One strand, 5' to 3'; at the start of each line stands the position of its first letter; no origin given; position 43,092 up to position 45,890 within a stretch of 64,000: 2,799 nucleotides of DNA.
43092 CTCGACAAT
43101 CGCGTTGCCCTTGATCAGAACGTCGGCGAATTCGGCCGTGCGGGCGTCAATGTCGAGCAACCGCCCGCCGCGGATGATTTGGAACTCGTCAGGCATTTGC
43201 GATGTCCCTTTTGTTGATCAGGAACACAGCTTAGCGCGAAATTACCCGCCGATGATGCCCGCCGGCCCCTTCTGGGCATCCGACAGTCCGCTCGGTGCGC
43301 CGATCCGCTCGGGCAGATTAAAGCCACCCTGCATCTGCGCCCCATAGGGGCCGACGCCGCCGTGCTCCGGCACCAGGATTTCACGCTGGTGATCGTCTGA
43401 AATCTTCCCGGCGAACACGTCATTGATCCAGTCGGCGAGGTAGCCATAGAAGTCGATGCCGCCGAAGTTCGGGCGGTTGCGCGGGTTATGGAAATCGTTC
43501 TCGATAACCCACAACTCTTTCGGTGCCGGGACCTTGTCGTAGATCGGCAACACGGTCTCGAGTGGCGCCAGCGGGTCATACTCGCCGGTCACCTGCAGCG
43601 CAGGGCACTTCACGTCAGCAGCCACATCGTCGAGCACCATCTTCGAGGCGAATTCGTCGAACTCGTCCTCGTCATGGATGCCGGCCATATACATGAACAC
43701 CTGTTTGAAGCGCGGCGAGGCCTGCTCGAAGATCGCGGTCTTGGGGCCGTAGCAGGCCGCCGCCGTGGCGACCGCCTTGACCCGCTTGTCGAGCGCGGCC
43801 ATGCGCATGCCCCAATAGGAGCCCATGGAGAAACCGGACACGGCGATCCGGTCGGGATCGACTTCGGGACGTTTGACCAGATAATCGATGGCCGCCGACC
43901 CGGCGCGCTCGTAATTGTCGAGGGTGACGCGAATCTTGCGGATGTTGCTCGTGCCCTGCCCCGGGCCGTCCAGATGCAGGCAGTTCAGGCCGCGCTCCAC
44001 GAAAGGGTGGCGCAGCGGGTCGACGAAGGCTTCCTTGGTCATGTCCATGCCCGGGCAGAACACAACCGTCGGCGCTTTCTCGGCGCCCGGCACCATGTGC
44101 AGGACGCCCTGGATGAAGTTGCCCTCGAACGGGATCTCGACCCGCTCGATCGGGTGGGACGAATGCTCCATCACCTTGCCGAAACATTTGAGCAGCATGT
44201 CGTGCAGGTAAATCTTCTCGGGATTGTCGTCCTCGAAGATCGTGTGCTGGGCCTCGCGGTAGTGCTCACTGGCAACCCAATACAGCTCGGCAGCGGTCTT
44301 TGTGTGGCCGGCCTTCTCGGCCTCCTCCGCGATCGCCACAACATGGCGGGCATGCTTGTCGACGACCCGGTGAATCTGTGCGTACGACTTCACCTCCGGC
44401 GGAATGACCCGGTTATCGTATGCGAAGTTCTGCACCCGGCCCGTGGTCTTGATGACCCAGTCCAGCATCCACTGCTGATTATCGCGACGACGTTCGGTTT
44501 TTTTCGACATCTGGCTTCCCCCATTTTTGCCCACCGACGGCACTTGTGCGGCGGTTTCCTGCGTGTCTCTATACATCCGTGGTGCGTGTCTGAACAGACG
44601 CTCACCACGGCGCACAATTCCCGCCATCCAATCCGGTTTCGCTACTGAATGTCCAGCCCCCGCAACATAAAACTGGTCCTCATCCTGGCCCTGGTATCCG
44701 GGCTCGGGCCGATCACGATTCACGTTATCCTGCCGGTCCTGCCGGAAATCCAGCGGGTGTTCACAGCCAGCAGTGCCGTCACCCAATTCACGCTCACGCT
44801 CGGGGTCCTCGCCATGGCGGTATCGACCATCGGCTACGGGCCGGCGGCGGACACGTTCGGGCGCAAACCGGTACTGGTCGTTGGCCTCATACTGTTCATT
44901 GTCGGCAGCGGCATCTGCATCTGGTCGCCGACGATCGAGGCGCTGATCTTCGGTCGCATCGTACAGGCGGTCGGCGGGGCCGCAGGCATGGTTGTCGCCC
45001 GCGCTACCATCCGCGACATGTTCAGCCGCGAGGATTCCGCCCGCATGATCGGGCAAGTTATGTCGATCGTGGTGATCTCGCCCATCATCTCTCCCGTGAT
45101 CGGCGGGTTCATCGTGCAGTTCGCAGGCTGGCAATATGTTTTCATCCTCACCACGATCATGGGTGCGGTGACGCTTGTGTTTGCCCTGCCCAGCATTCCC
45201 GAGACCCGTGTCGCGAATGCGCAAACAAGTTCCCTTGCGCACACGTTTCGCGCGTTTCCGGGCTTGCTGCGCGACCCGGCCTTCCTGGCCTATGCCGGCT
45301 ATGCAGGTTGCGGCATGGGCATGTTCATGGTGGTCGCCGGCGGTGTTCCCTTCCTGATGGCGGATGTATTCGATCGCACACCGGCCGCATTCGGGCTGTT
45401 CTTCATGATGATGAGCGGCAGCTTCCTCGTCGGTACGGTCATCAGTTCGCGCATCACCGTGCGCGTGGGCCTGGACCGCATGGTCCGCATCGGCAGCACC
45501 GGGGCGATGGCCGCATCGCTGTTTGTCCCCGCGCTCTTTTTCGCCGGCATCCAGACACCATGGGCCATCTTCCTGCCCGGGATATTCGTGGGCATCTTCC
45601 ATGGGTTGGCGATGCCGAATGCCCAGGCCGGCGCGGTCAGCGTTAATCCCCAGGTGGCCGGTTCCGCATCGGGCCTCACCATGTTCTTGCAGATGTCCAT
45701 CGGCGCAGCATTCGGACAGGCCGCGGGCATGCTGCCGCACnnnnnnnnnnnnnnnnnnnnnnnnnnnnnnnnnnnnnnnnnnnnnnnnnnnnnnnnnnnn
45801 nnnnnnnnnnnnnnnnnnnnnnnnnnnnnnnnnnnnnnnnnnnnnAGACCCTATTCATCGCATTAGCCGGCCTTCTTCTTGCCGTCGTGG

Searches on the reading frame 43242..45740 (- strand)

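Call 16: search_protein_families(library=pfam, proteins=[window:43242-45740:-], max_evalue=0.0001)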
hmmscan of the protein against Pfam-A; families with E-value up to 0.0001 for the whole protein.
window:43242-45740:- (832 aa): 6 families
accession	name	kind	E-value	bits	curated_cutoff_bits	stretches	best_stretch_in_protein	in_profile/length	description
PF06500.17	FrsA-like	-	6.2e-12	45.5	22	1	477-662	115-298/414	Esterase FrsA-like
PF02129.25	Peptidase_S15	-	5.2e-08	33.3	23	0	551-669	12-136/262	X-Pro dipeptidyl-peptidase (S15 family)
PF05448.18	AXE1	-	7.1e-07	28.7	21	1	618-751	164-303/321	Acetyl xylan esterase (AXE1)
PF00561.26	Abhydrolase_1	-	1.5e-06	28.5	25.8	0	557-688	1-127/245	alpha/beta hydrolase fold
PF01738.24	DLH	-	1.2e-05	25.4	21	1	613-690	80-154/217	Dienelactone hydrolase family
PF00326.27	Peptidase_S9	-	2.6e-05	24.3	22.6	1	616-736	50-169/213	Prolyl oligopeptidase family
